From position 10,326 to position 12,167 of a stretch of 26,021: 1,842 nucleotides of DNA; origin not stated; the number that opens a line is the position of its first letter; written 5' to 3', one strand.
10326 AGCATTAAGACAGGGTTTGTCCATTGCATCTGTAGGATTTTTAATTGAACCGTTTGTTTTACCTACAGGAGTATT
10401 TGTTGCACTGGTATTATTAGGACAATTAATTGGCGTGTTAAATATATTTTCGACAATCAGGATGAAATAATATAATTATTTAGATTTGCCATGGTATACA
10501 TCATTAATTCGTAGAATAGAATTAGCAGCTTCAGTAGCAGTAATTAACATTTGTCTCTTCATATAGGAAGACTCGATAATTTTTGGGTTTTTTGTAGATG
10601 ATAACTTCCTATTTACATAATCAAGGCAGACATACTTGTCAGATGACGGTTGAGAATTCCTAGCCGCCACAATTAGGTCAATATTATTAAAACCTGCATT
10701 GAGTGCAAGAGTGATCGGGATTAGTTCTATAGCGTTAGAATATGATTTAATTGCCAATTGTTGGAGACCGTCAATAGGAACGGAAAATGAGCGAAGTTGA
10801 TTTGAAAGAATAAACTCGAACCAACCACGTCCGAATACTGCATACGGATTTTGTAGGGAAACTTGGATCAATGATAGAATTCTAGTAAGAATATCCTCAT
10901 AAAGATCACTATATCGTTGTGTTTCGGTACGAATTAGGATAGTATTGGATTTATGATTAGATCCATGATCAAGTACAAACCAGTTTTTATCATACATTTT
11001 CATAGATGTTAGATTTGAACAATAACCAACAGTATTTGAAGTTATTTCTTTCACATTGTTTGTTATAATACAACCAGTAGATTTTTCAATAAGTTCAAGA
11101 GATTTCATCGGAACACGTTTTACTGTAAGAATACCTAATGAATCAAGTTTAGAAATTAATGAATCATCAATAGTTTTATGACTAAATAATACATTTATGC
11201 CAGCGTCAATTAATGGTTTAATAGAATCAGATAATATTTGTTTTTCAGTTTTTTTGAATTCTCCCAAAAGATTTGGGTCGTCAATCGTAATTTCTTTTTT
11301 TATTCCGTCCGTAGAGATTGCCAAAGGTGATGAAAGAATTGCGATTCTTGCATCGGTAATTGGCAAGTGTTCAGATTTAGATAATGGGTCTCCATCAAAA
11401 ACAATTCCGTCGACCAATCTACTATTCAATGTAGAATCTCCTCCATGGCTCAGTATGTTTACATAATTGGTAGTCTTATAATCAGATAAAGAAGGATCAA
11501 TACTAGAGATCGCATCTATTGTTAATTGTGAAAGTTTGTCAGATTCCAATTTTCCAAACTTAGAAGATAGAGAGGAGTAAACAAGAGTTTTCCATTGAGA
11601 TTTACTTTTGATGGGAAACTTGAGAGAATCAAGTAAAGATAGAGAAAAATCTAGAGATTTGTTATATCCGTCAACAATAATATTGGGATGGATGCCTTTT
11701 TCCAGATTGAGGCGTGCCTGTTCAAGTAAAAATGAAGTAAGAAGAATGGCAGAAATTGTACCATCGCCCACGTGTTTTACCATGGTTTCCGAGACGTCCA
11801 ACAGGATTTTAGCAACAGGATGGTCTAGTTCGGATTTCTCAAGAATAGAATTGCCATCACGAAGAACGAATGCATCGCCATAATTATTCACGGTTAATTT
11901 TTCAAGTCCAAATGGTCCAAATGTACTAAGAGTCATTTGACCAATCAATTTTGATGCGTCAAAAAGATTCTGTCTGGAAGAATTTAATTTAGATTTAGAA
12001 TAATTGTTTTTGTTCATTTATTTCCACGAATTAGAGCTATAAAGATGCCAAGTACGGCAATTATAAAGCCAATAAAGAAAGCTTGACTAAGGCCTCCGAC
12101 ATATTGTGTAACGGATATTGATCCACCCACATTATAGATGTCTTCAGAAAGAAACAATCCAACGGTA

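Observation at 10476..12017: Thermosome paralogue with eroded ATP-binding and hydrolysis motifs: a possible ATPase-dead chaperonin-like protein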

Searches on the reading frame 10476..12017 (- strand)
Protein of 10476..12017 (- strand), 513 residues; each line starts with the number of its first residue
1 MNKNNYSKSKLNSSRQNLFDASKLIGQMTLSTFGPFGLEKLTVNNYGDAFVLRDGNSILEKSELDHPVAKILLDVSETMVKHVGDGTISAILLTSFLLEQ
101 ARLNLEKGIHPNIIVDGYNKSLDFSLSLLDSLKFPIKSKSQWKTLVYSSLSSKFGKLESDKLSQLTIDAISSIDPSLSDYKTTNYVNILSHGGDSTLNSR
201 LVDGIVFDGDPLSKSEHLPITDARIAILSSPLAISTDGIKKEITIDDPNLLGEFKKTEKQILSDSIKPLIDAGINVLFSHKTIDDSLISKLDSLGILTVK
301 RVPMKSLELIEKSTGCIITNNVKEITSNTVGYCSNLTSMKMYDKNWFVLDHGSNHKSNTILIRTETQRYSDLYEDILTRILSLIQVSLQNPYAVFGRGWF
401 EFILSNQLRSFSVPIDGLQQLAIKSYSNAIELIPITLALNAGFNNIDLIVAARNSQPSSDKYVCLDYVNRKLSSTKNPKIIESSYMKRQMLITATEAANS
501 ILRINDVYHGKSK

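Call 3: search_protein_families(library=pfam, proteins=[window:10476-12017:-], max_evalue=0.01)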
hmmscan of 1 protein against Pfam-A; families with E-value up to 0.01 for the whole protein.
window:10476-12017:- (513 aa): 1 family
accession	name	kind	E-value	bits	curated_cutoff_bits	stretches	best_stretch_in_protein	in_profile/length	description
PF00118.29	Cpn60_TCP1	-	5.5e-104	349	34.3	1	27-508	3-486/490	TCP-1/cpn60 chaperonin family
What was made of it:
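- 10476..12017 (-): Complete gene for the 513-aa thermosome-like (group II chaperonin) paralogue. Pfam PF00118 349 bits (call 3).
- On Group II chaperonin superfamily (Pfam PF00118 Cpn60_TCP1): 349 bits against a cut-off of 34.3; residues 27-508 match profile positions 3-486 of 490 (call 3).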

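Call 4: search_protein_families(library=ncbifam, proteins=[window:10476-12017:-], max_evalue=0.01)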
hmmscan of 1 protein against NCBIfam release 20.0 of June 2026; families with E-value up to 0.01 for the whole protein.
window:10476-12017:- (513 aa): 18 families
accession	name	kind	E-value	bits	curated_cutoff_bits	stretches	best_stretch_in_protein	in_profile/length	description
NF041082.2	thermosome_alpha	equivalog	2.8e-102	343.2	450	1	8-508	12-516/519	thermosome subunit alpha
TIGR02339.1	thermosome_arch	subfamily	7.2e-102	341.8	671.1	1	6-508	9-518/521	thermosome subunit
NF041083.2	thermosome_beta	equivalog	4.7e-101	339.3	400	1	13-508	17-517/520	thermosome subunit beta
TIGR02340.1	chap_CCT_alpha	equivalog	2.8e-75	254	800.2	1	15-507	14-526/536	T-complex protein 1 subunit alpha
TIGR02345.1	chap_CCT_eta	equivalog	1.7e-65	221.3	669.2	1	20-507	25-517/523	T-complex protein 1 subunit eta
TIGR02342.1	chap_CCT_delta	equivalog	3e-62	210.8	695.35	1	8-508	4-514/517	T-complex protein 1 subunit delta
TIGR02344.1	chap_CCT_gamma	equivalog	6.3e-62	209.8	553.45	1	13-513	16-525/526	T-complex protein 1 subunit gamma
TIGR02343.1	chap_CCT_epsi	equivalog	2.3e-61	208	710.5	1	18-508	32-529/532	T-complex protein 1 subunit epsilon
TIGR02346.1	chap_CCT_theta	equivalog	2.3e-61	207.8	455.9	1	20-508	25-517/531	T-complex protein 1 subunit theta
TIGR02347.1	chap_CCT_zeta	equivalog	2.2e-53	181.6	587.15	1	10-508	14-523/531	T-complex protein 1 subunit zeta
TIGR02341.1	chap_CCT_beta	equivalog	3.4e-50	171.2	522.15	1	7-509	8-513/519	T-complex protein 1 subunit beta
NF009487.0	PRK12849.1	subfamily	3.6e-10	38.7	352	1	13-181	10-184/543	chaperonin GroEL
TIGR02348.1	GroEL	equivalog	1.1e-08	34.1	582.1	1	13-186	9-188/526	chaperonin GroEL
NF000592.1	PRK00013.1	subfamily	1.2e-08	34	397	1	13-179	9-181/524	chaperonin GroEL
NF038369.1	GroEL3_Chlamy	exception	5.7e-06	25.2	600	1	48-152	40-148/506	variant chaperonin GroEL3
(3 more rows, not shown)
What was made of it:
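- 10476..12017 (-): NCBIfam thermosome models 339-343 bits, all below their cut-offs of 400-671 (call 4).
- On Canonical thermosome subunit (NCBIfam thermosome_alpha, thermosome_beta, thermosome_arch): 343.2 against 450, 339.3 against 400, and 341.8 against 671.1 (call 4).
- On BBS/MKKS-type chaperonin-like proteins: CCT models score 171-254 bits against 339-343 for thermosome models (call 4).
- Closest known: Canonical archaeal thermosome subunits. Different: It falls below all NCBIfam thermosome cut-offs (call 4).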

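Call 5: search_solved_structures(query=window:10476-12017:-, max_evalue=0.001, show_alignments=2)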
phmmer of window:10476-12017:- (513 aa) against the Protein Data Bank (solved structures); distinct sequences matched with E-value up to 0.001: 130 (the best 60 are shown).
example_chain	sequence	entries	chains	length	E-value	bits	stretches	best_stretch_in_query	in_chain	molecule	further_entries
9rwp_A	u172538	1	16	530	3e-81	277.2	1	8-511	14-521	Ancestral Group II Chaperonin (ACII)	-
1a6d_B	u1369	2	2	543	1.9e-70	241.6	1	13-512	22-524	THERMOSOME (BETA SUBUNIT)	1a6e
3j1b_A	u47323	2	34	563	2.5e-70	241.2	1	14-508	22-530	Chaperonin alpha subunit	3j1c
5w79_A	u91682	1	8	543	5.4e-70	240.1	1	13-508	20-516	Chaperonin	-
5w74_A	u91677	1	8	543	2.1e-68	234.9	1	13-508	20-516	Chaperonin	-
3j3x_A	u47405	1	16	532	2.6e-68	234.5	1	13-508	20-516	Chaperonin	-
3kfb_A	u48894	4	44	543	2.8e-68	234.4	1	13-508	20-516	Chaperonin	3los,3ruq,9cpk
3izh_A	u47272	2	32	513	2.9e-68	234.4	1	13-508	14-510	Chaperonin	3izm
7rak_U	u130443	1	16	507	3e-68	234.3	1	14-508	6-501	Chaperonin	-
7r9e_J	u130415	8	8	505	3.3e-68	234.2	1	14-508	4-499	Chaperonin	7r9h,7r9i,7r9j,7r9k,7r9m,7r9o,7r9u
1q3r_A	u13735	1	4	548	2e-67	231.6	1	14-511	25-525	Thermosome alpha subunit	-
3j1e_A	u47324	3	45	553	4.7e-67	230.4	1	17-509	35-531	Chaperonin beta subunit | Chaperonin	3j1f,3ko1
1q3s_A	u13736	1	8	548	1.4e-66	228.9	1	14-511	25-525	Thermosome alpha subunit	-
1q2v_A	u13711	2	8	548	3.5e-66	227.5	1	14-511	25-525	Thermosome alpha subunit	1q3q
6xhi_A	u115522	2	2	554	5.8e-66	226.8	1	15-509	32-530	Thermosome subunit beta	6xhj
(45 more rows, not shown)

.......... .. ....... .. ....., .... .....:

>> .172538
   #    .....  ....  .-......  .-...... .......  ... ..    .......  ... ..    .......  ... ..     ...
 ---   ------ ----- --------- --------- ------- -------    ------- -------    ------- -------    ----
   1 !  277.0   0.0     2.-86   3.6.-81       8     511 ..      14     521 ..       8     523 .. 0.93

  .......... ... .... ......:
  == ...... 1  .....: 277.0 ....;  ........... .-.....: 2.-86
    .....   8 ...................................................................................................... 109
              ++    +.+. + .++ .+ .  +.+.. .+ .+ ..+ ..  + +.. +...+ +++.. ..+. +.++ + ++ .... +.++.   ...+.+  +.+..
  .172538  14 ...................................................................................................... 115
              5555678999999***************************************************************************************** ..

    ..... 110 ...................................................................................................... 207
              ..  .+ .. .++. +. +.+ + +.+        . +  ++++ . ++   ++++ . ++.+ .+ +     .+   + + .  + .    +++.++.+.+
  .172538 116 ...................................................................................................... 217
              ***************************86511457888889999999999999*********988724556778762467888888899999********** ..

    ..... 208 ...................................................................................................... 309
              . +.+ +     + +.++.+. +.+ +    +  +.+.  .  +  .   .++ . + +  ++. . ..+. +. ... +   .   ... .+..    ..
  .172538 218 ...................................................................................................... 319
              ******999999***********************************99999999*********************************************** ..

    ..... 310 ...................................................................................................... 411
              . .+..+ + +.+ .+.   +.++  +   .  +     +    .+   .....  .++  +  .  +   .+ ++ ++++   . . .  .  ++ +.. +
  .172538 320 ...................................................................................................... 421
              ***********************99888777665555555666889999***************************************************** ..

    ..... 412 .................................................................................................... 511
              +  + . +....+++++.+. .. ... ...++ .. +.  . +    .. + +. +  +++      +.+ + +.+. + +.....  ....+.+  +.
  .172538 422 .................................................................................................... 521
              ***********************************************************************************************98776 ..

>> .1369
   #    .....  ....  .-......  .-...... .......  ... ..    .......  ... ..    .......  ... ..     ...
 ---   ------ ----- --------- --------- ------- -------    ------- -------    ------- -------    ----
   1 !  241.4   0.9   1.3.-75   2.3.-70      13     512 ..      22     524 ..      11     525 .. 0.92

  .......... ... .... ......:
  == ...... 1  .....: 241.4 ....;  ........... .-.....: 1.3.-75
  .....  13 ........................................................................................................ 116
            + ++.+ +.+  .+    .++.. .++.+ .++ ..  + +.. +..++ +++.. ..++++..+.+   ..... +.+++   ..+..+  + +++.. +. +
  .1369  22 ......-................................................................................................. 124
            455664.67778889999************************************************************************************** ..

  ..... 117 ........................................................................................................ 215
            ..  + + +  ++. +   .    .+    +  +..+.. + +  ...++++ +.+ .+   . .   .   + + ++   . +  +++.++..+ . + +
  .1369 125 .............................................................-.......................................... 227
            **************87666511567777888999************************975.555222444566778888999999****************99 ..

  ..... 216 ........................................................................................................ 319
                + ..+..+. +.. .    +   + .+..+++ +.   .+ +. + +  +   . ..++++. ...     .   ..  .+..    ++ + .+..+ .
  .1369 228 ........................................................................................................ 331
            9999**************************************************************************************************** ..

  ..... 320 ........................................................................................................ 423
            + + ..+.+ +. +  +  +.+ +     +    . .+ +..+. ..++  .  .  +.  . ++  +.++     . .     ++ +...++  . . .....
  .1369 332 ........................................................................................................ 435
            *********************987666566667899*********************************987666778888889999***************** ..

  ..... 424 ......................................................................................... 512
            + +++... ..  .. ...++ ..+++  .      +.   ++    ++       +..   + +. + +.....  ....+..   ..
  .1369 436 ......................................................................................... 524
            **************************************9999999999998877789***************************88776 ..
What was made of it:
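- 10476..12017 (-): PDB thermosome chains at 1e-65 to 3e-81 (call 5).
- Checked: HMMER pairwise to PDB chains (call 5)
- Archaeal thermosomes commonly form hetero-oligomers, as in 1A6D alpha/beta (call 5).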

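Call 6: find_homologous_proteins(query=window:10476-12017:-, max_evalue=1e-10)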
Query window:10476-12017:- (513 aa): 38 proteins with E <= 1e-10 among 8000 candidates.
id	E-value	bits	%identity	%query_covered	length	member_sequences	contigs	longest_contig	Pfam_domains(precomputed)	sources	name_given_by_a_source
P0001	0.0e+0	1104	100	100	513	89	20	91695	PF00118.30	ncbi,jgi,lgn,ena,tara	tara:strand:- start:597 stop:2138 length:1542 start_codon:yes stop_codon:yes gene_type:complete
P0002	2.0e-265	899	80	100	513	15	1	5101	PF00118.30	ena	-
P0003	1.3e-257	874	78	100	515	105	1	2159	PF00118.30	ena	-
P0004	1.2e-254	864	76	100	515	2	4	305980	PF00118.30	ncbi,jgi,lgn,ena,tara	tara:strand:+ start:13451 stop:14998 length:1548 start_codon:yes stop_codon:yes gene_type:complete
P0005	2.1e-226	771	69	98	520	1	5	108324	PF00118.30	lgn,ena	-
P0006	5.3e-190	651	60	100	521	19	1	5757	PF00118.30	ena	-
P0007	3.8e-172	592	98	55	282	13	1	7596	PF00118.30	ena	-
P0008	1.8e-137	477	46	98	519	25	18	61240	PF00118.30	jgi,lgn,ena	-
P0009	5.4e-135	469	45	98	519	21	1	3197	PF00118.30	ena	-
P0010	1.4e-134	468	45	98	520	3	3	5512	PF00118.30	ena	-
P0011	3.3e-133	463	76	55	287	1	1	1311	PF00118.30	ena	-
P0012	5.4e-61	225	29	98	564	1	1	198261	PF00118.30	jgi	-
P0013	1.1e-60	224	31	93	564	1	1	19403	PF00118.30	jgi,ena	jgi:chaperonin GroEL (HSP60 family)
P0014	2.3e-60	223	30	95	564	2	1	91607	PF00118.30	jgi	jgi:chaperonin GroEL (HSP60 family)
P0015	4.7e-59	219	29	98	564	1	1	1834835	PF00118.30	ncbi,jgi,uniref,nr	ncbi:thermosome subunit alpha [Candidatus Nitrosotenuis sp. DW1]|uniref:thermosome subunit alpha n=1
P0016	8.2e-59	218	30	93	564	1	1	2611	PF00118.30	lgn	-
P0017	1.8e-58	217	29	98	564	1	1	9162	PF00118.30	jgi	-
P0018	2.9e-58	216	30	93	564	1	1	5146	PF00118.30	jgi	-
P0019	2.9e-58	216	30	93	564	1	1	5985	PF00118.30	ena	-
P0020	3.0e-58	216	29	98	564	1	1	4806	PF00118.30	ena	-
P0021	3.8e-58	216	30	93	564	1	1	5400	PF00118.30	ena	-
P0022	5.0e-58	216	29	98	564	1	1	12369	PF00118.30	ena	-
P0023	1.5e-57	214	30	93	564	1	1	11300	PF00118.30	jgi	-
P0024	1.7e-57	214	29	94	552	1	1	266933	PF00118.30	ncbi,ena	-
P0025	5.5e-57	212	30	93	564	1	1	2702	PF00118.30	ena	-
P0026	5.9e-57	212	30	93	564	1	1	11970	PF00118.30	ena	-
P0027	7.6e-57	212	30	93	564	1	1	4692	PF00118.30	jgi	-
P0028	1.5e-56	211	30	93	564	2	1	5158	PF00118.30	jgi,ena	-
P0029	1.8e-56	210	30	93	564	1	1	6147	PF00118.30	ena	-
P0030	2.0e-56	210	30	93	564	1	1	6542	PF00118.30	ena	-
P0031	2.3e-52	197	28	96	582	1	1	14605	PF00118.30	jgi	-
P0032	5.4e-52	196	28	96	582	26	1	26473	PF00118.30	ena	-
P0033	1.7e-51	194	29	96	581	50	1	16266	PF00118.30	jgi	-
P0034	2.3e-50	190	28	96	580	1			PF00118.30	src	-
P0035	1.1e-38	152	25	96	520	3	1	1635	PF00118.30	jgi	-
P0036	8.8e-23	99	22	94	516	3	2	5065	PF00118.30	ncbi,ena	ncbi:MAG: TCP-1/cpn60 chaperonin family protein [Armatimonadota bacterium]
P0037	3.0e-20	91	27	93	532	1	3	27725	PF00118.30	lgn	-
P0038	8.6e-17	80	23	94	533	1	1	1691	PF00118.30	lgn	-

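Call 10: find_encoding_contigs(protein=P0001, flank=10000, max_places=6)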
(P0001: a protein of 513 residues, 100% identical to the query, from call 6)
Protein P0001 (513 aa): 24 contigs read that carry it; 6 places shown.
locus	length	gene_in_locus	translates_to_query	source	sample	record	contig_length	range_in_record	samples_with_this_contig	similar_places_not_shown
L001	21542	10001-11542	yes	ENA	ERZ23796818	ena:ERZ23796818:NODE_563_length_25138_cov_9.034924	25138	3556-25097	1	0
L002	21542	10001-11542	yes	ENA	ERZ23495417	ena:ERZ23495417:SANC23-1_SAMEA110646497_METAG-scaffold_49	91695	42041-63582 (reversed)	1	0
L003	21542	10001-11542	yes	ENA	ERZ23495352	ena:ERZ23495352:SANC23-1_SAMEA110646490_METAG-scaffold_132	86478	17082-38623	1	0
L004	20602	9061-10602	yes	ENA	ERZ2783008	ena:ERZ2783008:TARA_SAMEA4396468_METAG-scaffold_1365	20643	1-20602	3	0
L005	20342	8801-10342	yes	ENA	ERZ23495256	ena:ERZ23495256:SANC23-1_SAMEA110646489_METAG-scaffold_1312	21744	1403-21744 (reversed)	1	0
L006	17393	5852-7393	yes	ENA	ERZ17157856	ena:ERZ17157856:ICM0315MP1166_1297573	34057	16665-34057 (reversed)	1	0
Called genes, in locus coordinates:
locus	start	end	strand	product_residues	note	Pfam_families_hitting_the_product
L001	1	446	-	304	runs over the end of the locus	PF02729:OTCace_N, PF00185:OTCace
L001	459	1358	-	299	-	PF02881:SRP54_N (weak), PF00448:SRP54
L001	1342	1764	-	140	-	PF02996:Prefoldin, PF01920:Prefoldin_2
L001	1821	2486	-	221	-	PF01912:eIF-6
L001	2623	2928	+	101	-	PF13811:DUF4186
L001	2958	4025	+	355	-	PF00465:Fe-ADH, PF13685:Fe-ADH_2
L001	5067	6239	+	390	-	PF00266:Aminotran_5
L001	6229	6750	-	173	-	PF01467:CTP_transf_like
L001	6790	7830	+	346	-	PF01137:RTC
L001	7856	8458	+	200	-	PF00227:Proteasome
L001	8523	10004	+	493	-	PF00083:Sugar_tr (weak), PF07690:MFS_1, PF05977:MFS_3 (weak), PF07690:MFS_1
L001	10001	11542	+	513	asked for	PF00118:Cpn60_TCP1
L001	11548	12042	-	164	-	-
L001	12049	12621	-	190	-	-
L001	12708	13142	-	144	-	PF13459:Fer4_15, PF13370:Fer4_13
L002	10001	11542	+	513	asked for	PF00118:Cpn60_TCP1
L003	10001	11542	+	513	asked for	PF00118:Cpn60_TCP1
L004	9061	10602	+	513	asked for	PF00118:Cpn60_TCP1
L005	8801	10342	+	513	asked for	PF00118:Cpn60_TCP1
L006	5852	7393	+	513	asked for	PF00118:Cpn60_TCP1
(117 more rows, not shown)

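Call 11: list_cluster_members(proteins=[P0001, P0004, P0008])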
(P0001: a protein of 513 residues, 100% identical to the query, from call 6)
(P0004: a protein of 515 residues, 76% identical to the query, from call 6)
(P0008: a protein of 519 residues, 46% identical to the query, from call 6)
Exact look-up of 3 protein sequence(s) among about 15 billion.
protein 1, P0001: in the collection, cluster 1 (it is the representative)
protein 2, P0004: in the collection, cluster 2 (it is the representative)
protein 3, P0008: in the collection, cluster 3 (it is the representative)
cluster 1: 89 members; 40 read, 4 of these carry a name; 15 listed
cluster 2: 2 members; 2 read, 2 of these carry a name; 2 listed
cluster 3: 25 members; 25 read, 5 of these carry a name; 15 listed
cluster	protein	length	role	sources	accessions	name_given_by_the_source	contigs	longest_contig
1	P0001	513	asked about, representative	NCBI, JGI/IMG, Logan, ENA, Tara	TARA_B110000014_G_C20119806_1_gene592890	strand:- start:597 stop:2138 length:1542 start_codon:yes stop_codon:yes gene_type:complete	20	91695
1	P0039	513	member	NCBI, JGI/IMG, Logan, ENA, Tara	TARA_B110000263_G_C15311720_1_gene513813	strand:+ start:5830 stop:7371 length:1542 start_codon:yes stop_codon:yes ...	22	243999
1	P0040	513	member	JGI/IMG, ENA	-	chaperonin GroEL (HSP60 family)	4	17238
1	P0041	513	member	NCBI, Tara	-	strand:- start:291 stop:1832 length:1542 start_codon:yes stop_codon:yes gene_type:complete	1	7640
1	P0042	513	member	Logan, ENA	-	-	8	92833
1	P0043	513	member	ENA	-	-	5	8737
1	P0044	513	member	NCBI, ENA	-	-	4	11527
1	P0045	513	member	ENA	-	-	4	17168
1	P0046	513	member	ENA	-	-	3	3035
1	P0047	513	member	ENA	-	-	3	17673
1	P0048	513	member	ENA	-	-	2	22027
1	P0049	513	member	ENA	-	-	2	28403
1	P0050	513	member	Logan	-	-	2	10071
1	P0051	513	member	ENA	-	-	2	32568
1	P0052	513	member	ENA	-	-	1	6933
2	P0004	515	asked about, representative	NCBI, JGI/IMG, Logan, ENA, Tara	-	strand:+ start:13451 stop:14998 length:1548 start_codon:yes stop_codon:yes ...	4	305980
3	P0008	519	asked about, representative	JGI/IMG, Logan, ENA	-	-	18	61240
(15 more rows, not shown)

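Call 12: find_encoding_contigs(protein=P0008, flank=8000, max_places=3)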
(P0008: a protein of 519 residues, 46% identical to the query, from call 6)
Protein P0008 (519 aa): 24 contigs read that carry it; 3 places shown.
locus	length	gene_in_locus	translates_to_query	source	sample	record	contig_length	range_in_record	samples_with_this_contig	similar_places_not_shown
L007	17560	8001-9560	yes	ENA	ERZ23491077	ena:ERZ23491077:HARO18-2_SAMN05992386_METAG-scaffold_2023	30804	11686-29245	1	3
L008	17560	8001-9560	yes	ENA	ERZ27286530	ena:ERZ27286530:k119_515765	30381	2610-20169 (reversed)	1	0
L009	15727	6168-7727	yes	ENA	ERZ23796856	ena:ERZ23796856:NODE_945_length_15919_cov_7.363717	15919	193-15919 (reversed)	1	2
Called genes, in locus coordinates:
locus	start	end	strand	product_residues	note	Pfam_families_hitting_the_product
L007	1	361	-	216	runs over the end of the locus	PF01912:eIF-6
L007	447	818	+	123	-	PF13811:DUF4186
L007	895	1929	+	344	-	PF00465:Fe-ADH, PF13685:Fe-ADH_2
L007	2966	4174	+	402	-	PF00266:Aminotran_5, PF01212:Beta_elim_lyase (weak), PF01053:Cys_Met_Meta_PP (weak)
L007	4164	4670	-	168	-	PF01467:CTP_transf_like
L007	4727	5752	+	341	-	PF01137:RTC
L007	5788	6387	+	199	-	PF00227:Proteasome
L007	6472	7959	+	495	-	PF00083:Sugar_tr (weak), PF05977:MFS_3 (weak), PF07690:MFS_1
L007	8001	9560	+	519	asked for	PF00118:Cpn60_TCP1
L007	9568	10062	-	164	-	-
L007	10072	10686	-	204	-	-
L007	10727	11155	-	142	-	PF13459:Fer4_15, PF13370:Fer4_13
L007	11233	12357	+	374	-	PF00285:Citrate_synt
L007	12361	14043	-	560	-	-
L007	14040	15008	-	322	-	-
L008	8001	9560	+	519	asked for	PF00118:Cpn60_TCP1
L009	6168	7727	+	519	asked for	PF00118:Cpn60_TCP1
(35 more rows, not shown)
